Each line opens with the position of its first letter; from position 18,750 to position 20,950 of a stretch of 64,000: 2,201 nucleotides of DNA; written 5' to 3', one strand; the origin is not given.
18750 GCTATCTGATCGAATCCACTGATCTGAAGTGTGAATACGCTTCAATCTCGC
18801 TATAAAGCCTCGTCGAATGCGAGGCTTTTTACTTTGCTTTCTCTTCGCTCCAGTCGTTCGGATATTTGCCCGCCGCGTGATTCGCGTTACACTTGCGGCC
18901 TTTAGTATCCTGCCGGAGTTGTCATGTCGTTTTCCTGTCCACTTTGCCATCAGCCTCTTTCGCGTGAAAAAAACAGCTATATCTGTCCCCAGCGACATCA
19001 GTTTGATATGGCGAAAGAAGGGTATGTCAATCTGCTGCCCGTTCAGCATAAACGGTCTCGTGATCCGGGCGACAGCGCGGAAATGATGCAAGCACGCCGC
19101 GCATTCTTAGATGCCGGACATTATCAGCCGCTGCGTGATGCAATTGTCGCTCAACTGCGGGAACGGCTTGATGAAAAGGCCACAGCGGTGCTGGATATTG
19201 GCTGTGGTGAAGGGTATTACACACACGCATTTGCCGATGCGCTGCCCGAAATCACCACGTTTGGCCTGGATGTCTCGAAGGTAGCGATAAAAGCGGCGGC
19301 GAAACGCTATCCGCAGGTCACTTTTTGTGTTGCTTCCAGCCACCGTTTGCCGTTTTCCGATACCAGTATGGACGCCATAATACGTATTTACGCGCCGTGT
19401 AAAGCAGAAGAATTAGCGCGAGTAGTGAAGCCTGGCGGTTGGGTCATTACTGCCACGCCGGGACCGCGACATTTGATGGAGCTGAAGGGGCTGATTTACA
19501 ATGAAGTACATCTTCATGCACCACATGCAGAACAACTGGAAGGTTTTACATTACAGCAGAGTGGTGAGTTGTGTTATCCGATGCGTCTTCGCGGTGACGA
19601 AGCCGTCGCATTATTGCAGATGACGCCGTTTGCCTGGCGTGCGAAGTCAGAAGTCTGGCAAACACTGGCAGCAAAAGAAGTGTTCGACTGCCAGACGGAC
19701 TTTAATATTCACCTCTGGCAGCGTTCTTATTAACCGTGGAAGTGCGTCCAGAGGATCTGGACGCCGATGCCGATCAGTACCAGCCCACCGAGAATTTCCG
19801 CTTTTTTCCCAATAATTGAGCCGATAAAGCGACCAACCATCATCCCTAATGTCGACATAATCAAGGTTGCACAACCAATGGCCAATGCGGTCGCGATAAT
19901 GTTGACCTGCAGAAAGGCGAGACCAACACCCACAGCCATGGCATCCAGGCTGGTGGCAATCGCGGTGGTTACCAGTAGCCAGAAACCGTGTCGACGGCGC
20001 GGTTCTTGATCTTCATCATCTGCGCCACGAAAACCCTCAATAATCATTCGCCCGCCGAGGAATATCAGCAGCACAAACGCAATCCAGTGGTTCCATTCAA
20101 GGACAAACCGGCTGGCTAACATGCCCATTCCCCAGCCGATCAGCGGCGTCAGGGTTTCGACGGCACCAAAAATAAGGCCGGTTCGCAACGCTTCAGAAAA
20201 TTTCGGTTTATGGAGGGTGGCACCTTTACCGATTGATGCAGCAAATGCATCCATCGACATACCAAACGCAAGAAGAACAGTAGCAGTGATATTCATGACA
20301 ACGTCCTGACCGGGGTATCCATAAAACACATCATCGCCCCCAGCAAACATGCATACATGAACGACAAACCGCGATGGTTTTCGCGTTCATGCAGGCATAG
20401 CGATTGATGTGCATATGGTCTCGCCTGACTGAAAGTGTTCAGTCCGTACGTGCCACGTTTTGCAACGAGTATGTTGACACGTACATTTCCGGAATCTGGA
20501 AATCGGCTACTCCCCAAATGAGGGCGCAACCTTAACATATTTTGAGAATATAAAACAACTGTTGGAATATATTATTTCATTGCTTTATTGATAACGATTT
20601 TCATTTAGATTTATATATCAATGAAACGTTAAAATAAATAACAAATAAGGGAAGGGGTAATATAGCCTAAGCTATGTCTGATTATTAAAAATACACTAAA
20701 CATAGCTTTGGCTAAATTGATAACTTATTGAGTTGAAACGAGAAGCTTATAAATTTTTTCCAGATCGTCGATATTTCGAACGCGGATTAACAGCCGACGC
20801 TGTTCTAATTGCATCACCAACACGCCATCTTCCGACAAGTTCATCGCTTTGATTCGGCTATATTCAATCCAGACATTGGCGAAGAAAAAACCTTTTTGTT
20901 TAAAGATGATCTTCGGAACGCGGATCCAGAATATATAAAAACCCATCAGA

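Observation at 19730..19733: rlmA and mntP stop codons overlap in a palindromic TTAA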

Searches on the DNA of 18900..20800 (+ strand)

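Call 6: search_rna_families(source=window, start=19400, end=20800, threshold=evalue, max_evalue=1, show_alignments=2)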
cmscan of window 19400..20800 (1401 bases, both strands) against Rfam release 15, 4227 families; matches with E-value up to 1: 6.
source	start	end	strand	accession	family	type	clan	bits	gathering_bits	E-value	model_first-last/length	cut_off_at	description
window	20427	20523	-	RF00080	Manganese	Cis-reg; riboswitch;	-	41.9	45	1.4e-09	1-177/177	no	Manganese Mn2+ riboswitch aptamer (yybP-ykoY)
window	20648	20728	-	RF00724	mir-282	Gene; miRNA;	-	25.5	55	0.041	1-92/92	no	mir-282 microRNA precursor family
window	20649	20729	+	RF00724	mir-282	Gene; miRNA;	-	22.9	55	0.18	1-92/92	no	mir-282 microRNA precursor family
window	20658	20720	-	RF03938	mir-4662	Gene; miRNA;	-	20.5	97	0.52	1-67/67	no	mir-4662 microRNA precursor family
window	20657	20720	+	RF03938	mir-4662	Gene; miRNA;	-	20.3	97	0.61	1-67/67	no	mir-4662 microRNA precursor family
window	20354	20394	-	RF03362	mir-9436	Gene; miRNA;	-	19.3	80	0.91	1-66/66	no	mir-9436 microRNA precursor family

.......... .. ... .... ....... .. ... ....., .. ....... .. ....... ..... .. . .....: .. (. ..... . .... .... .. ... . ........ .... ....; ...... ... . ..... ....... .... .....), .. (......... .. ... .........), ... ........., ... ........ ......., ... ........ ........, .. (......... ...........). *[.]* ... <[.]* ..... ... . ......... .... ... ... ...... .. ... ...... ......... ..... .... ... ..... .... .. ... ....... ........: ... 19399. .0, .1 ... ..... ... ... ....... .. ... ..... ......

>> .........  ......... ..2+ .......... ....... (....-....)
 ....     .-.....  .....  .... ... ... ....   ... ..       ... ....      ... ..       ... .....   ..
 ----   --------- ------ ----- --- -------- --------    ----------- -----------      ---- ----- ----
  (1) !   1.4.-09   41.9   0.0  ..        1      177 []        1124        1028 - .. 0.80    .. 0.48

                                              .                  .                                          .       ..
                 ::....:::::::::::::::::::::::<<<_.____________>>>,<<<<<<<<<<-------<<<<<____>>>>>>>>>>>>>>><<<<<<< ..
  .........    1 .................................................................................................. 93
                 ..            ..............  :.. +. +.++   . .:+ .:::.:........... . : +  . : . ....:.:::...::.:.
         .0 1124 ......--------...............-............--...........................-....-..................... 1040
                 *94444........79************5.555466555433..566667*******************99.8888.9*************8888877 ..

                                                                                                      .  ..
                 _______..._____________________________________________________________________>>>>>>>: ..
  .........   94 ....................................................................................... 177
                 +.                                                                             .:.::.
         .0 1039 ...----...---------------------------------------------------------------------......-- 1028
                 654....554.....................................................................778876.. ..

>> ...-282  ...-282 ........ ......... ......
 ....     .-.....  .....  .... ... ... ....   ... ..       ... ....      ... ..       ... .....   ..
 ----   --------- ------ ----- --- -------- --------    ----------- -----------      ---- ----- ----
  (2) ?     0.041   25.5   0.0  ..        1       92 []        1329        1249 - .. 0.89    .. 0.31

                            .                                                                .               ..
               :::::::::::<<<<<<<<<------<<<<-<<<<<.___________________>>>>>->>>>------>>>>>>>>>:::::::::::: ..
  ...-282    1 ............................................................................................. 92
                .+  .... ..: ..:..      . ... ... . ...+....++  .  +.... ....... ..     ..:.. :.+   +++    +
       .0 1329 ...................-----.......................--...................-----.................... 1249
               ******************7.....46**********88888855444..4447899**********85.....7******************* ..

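Call 7: search_dna_similar(query=window:18900-20560:+, collection=ecoli_genomes, mode=near, max_rows=10)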
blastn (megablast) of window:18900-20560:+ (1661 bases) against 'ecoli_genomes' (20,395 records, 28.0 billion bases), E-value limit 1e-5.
Records with a match: 5422; places in all: 5427; records where one place covers at least 80% of the query: 5421.
Genomes with a match: 5422 of 5426; with a place that covers at least 80% of the query: 5421. Places per genome that has any: lowest 1, median 1, highest 2. On chromosomes: 5426 places; on plasmids: 1.
Best place of each record, by identity: >=99% 322; 95-99% 5100.
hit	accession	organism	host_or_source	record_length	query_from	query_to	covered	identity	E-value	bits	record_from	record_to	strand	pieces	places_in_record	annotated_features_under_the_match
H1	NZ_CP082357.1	Escherichia coli strain VCSW7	Top soil and leaf litter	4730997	1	1661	100%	99.4%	0e+0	3013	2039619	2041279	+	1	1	rlmA: 23S rRNA (guanine(745)-N(1))-methyltransferase | mntP: manganese efflux pump MntP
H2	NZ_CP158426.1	Escherichia coli strain NRZ14408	Homo sapiens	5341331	1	1661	100%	99.4%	0e+0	3013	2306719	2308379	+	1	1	rlmA: 23S rRNA (guanine(745)-N(1))-methyltransferase | mntP: manganese efflux pump MntP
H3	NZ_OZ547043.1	Escherichia coli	Homo sapiens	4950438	1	1661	100%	99.4%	0e+0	3013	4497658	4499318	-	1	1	rlmA: 23S rRNA (guanine(745)-N(1))-methyltransferase | mntP: manganese efflux pump MntP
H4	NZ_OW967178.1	Escherichia coli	Homo sapiens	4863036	1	1661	100%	99.4%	0e+0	3013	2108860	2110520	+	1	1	rlmA: 23S rRNA (guanine(745)-N(1))-methyltransferase | mntP: manganese efflux pump MntP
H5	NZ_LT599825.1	Escherichia coli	-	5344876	1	1661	100%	99.4%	0e+0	3013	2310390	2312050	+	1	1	rlmA: 23S rRNA (guanine(745)-N(1))-methyltransferase | mntP: manganese efflux pump MntP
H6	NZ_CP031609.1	Escherichia coli strain N3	Homo sapiens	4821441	1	1661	100%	99.3%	0e+0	3007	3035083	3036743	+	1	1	rlmA: 23S rRNA (guanine(745)-N(1))-methyltransferase | mntP: manganese efflux pump MntP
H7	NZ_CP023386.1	Escherichia coli strain 1190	canine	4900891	1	1661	100%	99.3%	0e+0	3007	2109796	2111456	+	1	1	rlmA: 23S rRNA (guanine(745)-N(1))-methyltransferase | mntP: manganese efflux pump MntP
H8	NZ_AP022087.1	Escherichia coli strain WP4-S18-ESBL-07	-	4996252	1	1661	100%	99.3%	0e+0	3007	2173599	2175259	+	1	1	rlmA: 23S rRNA (guanine(745)-N(1))-methyltransferase | mntP: manganese efflux pump MntP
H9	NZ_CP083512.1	Escherichia coli strain elppa4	Homo sapiens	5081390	1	1661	100%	99.3%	0e+0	3007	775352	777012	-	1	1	rlmA: 23S rRNA (guanine(745)-N(1))-methyltransferase | mntP: manganese efflux pump MntP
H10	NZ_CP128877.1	Escherichia coli strain TUM14759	Homo sapiens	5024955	1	1661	100%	99.3%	0e+0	3007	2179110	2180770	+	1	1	rlmA: 23S rRNA (guanine(745)-N(1))-methyltransferase | mntP: manganese efflux pump MntP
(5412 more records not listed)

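Call 8: get_annotated_region(hit=H1, flank=1500)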
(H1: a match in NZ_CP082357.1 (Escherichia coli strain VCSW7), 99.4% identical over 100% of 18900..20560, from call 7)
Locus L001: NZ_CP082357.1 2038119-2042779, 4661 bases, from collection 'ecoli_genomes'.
description: Escherichia coli strain VCSW7 chromosome, complete genome
organism: Escherichia coli strain VCSW7 (NCBI taxid 562)
replicon: chromosome; assembly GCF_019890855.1
host: -; source: Top soil and leaf litter; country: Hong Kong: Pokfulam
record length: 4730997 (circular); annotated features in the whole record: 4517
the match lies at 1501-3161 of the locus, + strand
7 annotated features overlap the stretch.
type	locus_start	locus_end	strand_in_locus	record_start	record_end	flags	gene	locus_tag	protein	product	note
CDS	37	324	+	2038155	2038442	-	yebO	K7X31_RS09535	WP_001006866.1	YebO family protein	-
CDS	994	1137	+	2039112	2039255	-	yobF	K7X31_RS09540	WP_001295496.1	DUF2627 domain-containing protein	-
CDS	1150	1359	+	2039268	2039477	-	cspE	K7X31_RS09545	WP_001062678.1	transcription antiterminator/RNA stability regulator CspE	-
CDS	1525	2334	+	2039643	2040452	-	rlmA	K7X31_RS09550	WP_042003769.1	23S rRNA (guanine(745)-N(1))-methyltransferase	-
CDS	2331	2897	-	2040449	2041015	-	mntP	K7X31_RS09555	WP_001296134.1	manganese efflux pump MntP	-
CDS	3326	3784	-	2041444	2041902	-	yobD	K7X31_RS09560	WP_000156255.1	DUF986 family protein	-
CDS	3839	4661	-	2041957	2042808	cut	manZ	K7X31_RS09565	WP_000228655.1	PTS mannose transporter subunit IID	-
